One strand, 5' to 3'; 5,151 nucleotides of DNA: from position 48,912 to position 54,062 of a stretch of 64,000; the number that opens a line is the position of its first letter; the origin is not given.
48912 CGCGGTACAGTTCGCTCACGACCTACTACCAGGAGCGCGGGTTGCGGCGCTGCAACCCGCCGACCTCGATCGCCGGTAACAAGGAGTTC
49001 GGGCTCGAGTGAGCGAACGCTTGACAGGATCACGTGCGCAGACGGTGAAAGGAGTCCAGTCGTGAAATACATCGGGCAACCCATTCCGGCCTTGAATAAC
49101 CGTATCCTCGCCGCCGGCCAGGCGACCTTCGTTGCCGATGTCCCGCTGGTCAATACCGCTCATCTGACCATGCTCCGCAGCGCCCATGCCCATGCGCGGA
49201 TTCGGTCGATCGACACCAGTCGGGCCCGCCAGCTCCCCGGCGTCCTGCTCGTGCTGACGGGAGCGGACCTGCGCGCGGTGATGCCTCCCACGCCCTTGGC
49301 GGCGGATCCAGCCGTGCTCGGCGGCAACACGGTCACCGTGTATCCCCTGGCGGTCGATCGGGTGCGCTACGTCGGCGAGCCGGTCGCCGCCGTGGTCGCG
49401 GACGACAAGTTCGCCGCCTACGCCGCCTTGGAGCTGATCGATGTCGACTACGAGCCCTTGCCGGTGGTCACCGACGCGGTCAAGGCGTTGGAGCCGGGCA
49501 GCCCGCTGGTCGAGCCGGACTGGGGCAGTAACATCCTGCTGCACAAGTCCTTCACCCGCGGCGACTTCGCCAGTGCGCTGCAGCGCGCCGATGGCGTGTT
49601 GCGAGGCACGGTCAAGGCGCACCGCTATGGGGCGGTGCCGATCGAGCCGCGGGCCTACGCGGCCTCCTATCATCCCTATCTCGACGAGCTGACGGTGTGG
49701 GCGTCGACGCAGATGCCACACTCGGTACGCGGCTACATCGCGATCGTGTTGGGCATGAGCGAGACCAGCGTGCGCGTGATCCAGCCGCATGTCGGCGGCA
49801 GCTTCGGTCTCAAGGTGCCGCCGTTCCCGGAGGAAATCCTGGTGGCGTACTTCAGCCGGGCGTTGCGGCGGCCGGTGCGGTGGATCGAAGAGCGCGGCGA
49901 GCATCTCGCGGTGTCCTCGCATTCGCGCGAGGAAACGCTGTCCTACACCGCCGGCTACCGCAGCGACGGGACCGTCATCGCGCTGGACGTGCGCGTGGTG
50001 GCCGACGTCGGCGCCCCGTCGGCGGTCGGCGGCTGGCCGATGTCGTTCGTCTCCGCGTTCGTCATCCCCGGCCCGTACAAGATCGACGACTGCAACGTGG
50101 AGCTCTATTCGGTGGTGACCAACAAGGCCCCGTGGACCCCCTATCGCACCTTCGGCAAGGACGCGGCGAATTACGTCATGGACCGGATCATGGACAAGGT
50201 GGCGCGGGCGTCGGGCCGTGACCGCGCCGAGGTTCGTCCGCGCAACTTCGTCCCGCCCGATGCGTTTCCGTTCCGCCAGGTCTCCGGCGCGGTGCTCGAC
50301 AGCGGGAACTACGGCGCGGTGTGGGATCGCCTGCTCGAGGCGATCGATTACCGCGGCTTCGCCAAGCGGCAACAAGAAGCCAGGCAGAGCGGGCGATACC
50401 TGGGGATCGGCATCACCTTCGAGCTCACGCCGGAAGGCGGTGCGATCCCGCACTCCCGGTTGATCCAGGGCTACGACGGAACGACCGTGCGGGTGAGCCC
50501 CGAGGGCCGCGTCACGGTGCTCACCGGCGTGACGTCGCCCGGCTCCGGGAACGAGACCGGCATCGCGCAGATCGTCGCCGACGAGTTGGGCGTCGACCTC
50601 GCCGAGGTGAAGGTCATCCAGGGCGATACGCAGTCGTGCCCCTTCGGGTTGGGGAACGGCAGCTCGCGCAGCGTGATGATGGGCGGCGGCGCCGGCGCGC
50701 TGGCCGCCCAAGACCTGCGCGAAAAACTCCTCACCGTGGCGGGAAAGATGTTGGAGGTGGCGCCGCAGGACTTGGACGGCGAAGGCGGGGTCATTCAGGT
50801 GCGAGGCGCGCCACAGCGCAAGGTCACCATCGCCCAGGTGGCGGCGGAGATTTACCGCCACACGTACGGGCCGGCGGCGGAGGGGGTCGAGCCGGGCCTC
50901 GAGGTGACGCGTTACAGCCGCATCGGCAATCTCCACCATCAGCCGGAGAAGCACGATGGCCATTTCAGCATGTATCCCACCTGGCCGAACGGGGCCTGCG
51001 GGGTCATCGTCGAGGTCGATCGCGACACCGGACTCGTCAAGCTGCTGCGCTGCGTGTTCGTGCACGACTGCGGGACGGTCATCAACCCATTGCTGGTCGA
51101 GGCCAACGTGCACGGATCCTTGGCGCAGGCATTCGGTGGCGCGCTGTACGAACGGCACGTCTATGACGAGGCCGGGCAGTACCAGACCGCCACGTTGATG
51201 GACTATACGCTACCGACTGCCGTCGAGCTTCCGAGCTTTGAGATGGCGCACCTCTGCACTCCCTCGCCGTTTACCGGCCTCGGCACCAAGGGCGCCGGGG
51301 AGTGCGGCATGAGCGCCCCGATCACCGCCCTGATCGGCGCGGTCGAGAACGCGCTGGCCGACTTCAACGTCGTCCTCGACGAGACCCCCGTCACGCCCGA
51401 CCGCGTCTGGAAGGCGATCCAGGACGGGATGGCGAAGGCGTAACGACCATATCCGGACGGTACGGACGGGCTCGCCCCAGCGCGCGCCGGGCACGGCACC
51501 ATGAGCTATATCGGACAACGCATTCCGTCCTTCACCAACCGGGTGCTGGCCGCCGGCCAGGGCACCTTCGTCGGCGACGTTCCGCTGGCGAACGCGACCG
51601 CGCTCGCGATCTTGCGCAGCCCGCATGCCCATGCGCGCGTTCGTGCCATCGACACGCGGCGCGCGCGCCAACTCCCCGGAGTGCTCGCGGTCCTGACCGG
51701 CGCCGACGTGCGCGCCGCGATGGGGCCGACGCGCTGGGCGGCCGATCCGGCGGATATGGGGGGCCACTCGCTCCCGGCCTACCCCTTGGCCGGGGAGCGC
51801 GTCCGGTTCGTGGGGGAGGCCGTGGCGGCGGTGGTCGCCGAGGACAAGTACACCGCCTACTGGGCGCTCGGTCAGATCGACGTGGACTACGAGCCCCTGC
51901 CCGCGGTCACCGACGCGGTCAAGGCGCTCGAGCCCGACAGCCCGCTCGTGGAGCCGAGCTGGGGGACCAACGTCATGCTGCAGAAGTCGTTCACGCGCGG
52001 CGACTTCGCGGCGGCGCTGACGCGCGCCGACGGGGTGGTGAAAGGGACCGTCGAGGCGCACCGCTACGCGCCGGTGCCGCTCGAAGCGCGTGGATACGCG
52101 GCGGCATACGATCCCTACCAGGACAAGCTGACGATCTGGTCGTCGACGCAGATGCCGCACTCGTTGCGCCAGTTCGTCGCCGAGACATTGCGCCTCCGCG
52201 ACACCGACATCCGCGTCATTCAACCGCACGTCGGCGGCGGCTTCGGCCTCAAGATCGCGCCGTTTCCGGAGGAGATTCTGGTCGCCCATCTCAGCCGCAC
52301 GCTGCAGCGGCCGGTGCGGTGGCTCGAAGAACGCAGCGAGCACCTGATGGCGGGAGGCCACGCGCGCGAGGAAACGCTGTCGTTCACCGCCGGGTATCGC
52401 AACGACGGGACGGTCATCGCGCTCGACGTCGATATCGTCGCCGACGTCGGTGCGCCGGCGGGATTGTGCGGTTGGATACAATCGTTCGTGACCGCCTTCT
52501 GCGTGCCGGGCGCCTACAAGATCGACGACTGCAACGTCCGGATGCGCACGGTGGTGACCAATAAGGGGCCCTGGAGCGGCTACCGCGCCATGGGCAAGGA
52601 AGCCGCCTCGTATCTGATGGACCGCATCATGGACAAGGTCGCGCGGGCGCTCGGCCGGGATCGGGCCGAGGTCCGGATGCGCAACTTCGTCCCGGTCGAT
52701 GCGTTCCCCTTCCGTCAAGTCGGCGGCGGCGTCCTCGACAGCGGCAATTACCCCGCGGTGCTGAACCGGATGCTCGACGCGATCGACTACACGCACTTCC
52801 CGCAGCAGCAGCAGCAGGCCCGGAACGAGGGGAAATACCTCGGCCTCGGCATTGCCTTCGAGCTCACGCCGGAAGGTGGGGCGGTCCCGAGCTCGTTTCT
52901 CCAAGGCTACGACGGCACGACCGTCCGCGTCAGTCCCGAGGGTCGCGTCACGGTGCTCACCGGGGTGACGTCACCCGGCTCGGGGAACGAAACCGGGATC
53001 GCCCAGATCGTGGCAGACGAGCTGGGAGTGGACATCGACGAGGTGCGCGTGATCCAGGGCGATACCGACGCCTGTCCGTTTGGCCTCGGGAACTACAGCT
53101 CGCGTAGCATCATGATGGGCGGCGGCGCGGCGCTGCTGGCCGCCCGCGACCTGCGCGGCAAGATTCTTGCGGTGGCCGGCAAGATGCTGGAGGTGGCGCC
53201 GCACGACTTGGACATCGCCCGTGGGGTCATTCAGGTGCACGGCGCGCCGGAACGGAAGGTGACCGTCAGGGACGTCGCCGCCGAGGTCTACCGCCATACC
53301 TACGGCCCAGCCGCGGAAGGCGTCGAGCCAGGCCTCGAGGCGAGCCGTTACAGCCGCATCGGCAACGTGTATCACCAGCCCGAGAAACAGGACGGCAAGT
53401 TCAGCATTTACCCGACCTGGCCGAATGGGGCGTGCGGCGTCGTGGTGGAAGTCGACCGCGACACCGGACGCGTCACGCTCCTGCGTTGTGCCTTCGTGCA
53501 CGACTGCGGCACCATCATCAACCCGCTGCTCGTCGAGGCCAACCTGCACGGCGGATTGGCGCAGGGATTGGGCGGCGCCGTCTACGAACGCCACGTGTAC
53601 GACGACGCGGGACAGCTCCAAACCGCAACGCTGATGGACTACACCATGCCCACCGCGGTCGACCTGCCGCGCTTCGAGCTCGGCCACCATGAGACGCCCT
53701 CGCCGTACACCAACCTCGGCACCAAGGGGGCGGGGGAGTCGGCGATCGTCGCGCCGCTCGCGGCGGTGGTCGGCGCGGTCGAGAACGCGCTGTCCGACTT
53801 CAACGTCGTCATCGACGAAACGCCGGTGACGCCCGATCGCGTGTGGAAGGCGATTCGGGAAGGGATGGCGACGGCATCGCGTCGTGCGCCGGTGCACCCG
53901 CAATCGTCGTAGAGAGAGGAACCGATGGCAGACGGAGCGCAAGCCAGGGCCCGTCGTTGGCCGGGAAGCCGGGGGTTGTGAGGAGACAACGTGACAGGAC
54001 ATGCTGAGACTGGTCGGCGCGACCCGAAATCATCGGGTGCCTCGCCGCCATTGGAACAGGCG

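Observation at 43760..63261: Second catabolic cluster with tandem orphan CoxL-type molybdopterin subunits plus PrpD/CitE/CaiB (C5-dicarboxylate-like) enzymes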

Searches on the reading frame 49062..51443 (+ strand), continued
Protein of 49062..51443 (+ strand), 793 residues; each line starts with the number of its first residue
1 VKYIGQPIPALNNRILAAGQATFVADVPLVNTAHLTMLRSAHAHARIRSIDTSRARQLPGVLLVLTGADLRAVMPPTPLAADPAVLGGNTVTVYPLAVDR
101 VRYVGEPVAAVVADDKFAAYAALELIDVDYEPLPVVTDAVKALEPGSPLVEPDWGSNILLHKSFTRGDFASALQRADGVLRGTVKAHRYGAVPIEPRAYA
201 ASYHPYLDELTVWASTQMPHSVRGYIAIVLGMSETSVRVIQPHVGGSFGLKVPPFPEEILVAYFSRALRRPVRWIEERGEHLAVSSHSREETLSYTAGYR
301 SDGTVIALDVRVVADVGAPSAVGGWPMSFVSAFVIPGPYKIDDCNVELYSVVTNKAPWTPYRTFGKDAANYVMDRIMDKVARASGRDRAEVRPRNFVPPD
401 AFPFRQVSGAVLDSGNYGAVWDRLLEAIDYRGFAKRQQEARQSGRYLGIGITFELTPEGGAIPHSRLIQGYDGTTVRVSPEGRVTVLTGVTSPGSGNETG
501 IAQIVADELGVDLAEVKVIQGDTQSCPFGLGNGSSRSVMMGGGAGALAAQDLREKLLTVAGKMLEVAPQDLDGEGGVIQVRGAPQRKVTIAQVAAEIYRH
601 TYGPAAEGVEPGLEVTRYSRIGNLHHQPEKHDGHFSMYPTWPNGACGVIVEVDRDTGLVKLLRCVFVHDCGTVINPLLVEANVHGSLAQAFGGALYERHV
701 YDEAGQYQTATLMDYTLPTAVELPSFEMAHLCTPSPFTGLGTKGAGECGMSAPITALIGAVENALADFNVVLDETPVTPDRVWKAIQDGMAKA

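Call 76: search_protein_families(library=ncbifam, proteins=[L078:9096-9872:+, L078:3935-4963:+], max_evalue=1e-8)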
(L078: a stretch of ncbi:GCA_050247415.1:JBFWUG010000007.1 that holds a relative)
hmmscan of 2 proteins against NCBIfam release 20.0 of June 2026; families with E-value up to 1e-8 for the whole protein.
L078:9096-9872:+ (258 aa): 4 families
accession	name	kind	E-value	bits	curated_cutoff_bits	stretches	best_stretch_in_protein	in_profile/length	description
NF050097.1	BiurAmidohydBiuH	equivalog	1.3e-28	100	370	1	22-227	13-213/221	biuret amidohydrolase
TIGR03614.1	RutB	equivalog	4.7e-22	78.7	377.95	1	126-238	109-222/226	pyrimidine utilization protein B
NF008517.0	PRK11440.1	equivalog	4.1e-14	52.9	195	1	135-234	88-187/188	hydrolase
NF008623.0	PRK11609.1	equivalog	8e-09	35.6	174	0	156-212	131-187/213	bifunctional nicotinamidase/pyrazinamidase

L078:3935-4963:+ (342 aa): 25 families
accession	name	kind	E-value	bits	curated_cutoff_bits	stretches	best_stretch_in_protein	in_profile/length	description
TIGR02824.1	quinone_pig3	subfamily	4.9e-71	239.4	296.8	2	114-341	87-324/325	putative NAD(P)H quinone oxidoreductase, PIG3 family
NF010344.0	PRK13771.1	subfamily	3.7e-54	183.9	349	1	1-341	1-332/334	putative alcohol dehydrogenase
NF041172.1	AcrlCoa_red_Thmprot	equivalog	3e-46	157.9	500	1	1-342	1-334/334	acryloyl-CoA reductase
NF008024.0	PRK10754.1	subfamily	1.3e-43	149.3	348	2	117-341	91-326/327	NADPH:quinone reductase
NF006940.0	PRK09422.1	equivalog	1.1e-37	129.7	344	1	22-340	19-333/338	alcohol dehydrogenase AdhP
TIGR00692.1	tdh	equivalog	1.9e-37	129.1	458.35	1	17-340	13-338/340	L-threonine 3-dehydrogenase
NF041097.1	keto_inos_dh_IolM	equivalog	4.7e-37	127.5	450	1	15-339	40-387/389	scyllo-inosose 3-dehydrogenase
TIGR01751.1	crot-CoA-red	equivalog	9.5e-36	123.3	378.55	2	14-225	24-248/398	crotonyl-CoA carboxylase/reductase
NF003808.0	PRK05396.1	equivalog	4.8e-33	114.4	380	1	15-341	13-339/341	L-threonine 3-dehydrogenase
TIGR03989.1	Rxyl_3153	subfamily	1.4e-32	113.3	440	2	114-330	134-359/370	NDMA-dependent alcohol dehydrogenase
TIGR03451.1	mycoS_dep_FDH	equivalog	6.8e-31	107.4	512.9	1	16-331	15-348/358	S-(hydroxymethyl)mycothiol dehydrogenase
NF047908.1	AldhRedAhr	equivalog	1.7e-30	106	470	1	26-340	27-333/335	NADPH-dependent aldehyde reductase Ahr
TIGR02822.1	adh_fam_2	subfamily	2e-28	99.4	283.5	1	14-330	14-318/329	zinc-binding alcohol dehydrogenase family protein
NF041183.1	Pks2_ls1_myc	equivalog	1.1e-27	95.4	2400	1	16-340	1421-1727/2086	sulfolipid-1 biosynthesis phthioceranic/hydroxyphthioceranic acid synthase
TIGR02817.1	adh_fam_1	subfamily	1.9e-20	73.6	284.05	1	119-262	96-244/336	zinc-binding alcohol dehydrogenase family protein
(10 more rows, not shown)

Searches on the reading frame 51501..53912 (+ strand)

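Call 4: search_protein_families(library=pfam, proteins=[window:51501-53912:+])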
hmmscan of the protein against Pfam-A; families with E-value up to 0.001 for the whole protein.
window:51501-53912:+ (803 aa): 3 families
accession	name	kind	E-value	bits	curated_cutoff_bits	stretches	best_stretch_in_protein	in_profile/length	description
PF20256.3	MoCoBD_2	-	1e-78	265.2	27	1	424-723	2-283/283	Molybdopterin cofactor-binding domain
PF02738.23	MoCoBD_1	-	1.8e-69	234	27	1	157-396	8-244/244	Molybdopterin cofactor-binding domain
PF01315.27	Ald_Xan_dh_C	-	3.1e-25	89.1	31.3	1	19-134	2-110/110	Aldehyde oxidase and xanthine dehydrogenase, a/b hammerhead domain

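Call 76: search_protein_families(library=ncbifam, proteins=[window:51501-53912:+], max_evalue=1e-8)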
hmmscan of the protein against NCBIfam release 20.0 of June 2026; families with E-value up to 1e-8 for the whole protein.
window:51501-53912:+ (803 aa): 13 families
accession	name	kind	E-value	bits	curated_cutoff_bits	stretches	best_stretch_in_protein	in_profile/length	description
NF041018.1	glyceraldDH_alpha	equivalog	3.4e-187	624.2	790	1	2-781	1-740/741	glyceraldehyde dehydrogenase subunit alpha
NF040766.1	CODH_aero_grp5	exception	1.9e-183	611.7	950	1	3-783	4-783/785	aerobic carbon-monoxide dehydrogenase large subunit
TIGR02416.1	CO_dehy_Mo_lg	equivalog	4.9e-158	527.6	991.15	1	17-784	6-770/770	aerobic carbon-monoxide dehydrogenase large subunit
TIGR03194.1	4hydrxCoA_A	equivalog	1.1e-129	434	994.55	1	18-784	11-745/746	4-hydroxybenzoyl-CoA reductase subunit alpha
NF043082.1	XdhA_XDHase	equivalog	7.6e-121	404.6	780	2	17-599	14-589/758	xanthine dehydrogenase subunit XdhA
NF007426.0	PRK09970.1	equivalog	1.6e-116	390.2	916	2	3-600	5-593/761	xanthine dehydrogenase molybdenum-binding subunit XdhA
TIGR03196.1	pucD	equivalog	6.8e-79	266.1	783.65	1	18-778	17-751/763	xanthine dehydrogenase subunit D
TIGR02965.1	xanthine_xdhB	equivalog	1.5e-76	258.1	849.5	1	17-786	14-755/758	xanthine dehydrogenase molybdopterin binding subunit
NF045668.1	pterin_aldehy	equivalog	5.2e-71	239.9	1100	2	31-551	205-714/905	molybdopterin-dependent aldehyde oxidoreductase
TIGR03313.1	Se_sel_red_Mo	hypoth_equivalog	3.4e-60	203.8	1101.9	2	166-577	361-768/951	molybdopterin-dependent oxidoreductase Mo/Fe-S-binding subunit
TIGR03311.1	Se_dep_XDH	equivalog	7.8e-58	196.3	830.45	1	5-559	163-682/848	selenium-dependent xanthine dehydrogenase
NF041671.1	peri_hyde_PaoC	equivalog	6.2e-50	170.3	1180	2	36-578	52-552/735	aldehyde oxidoreductase molybdenum-binding subunit PaoC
TIGR02969.1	mam_aldehyde_ox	subfamily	7.6e-34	116.4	1912.3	1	5-527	577-1074/1330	aldehyde oxidase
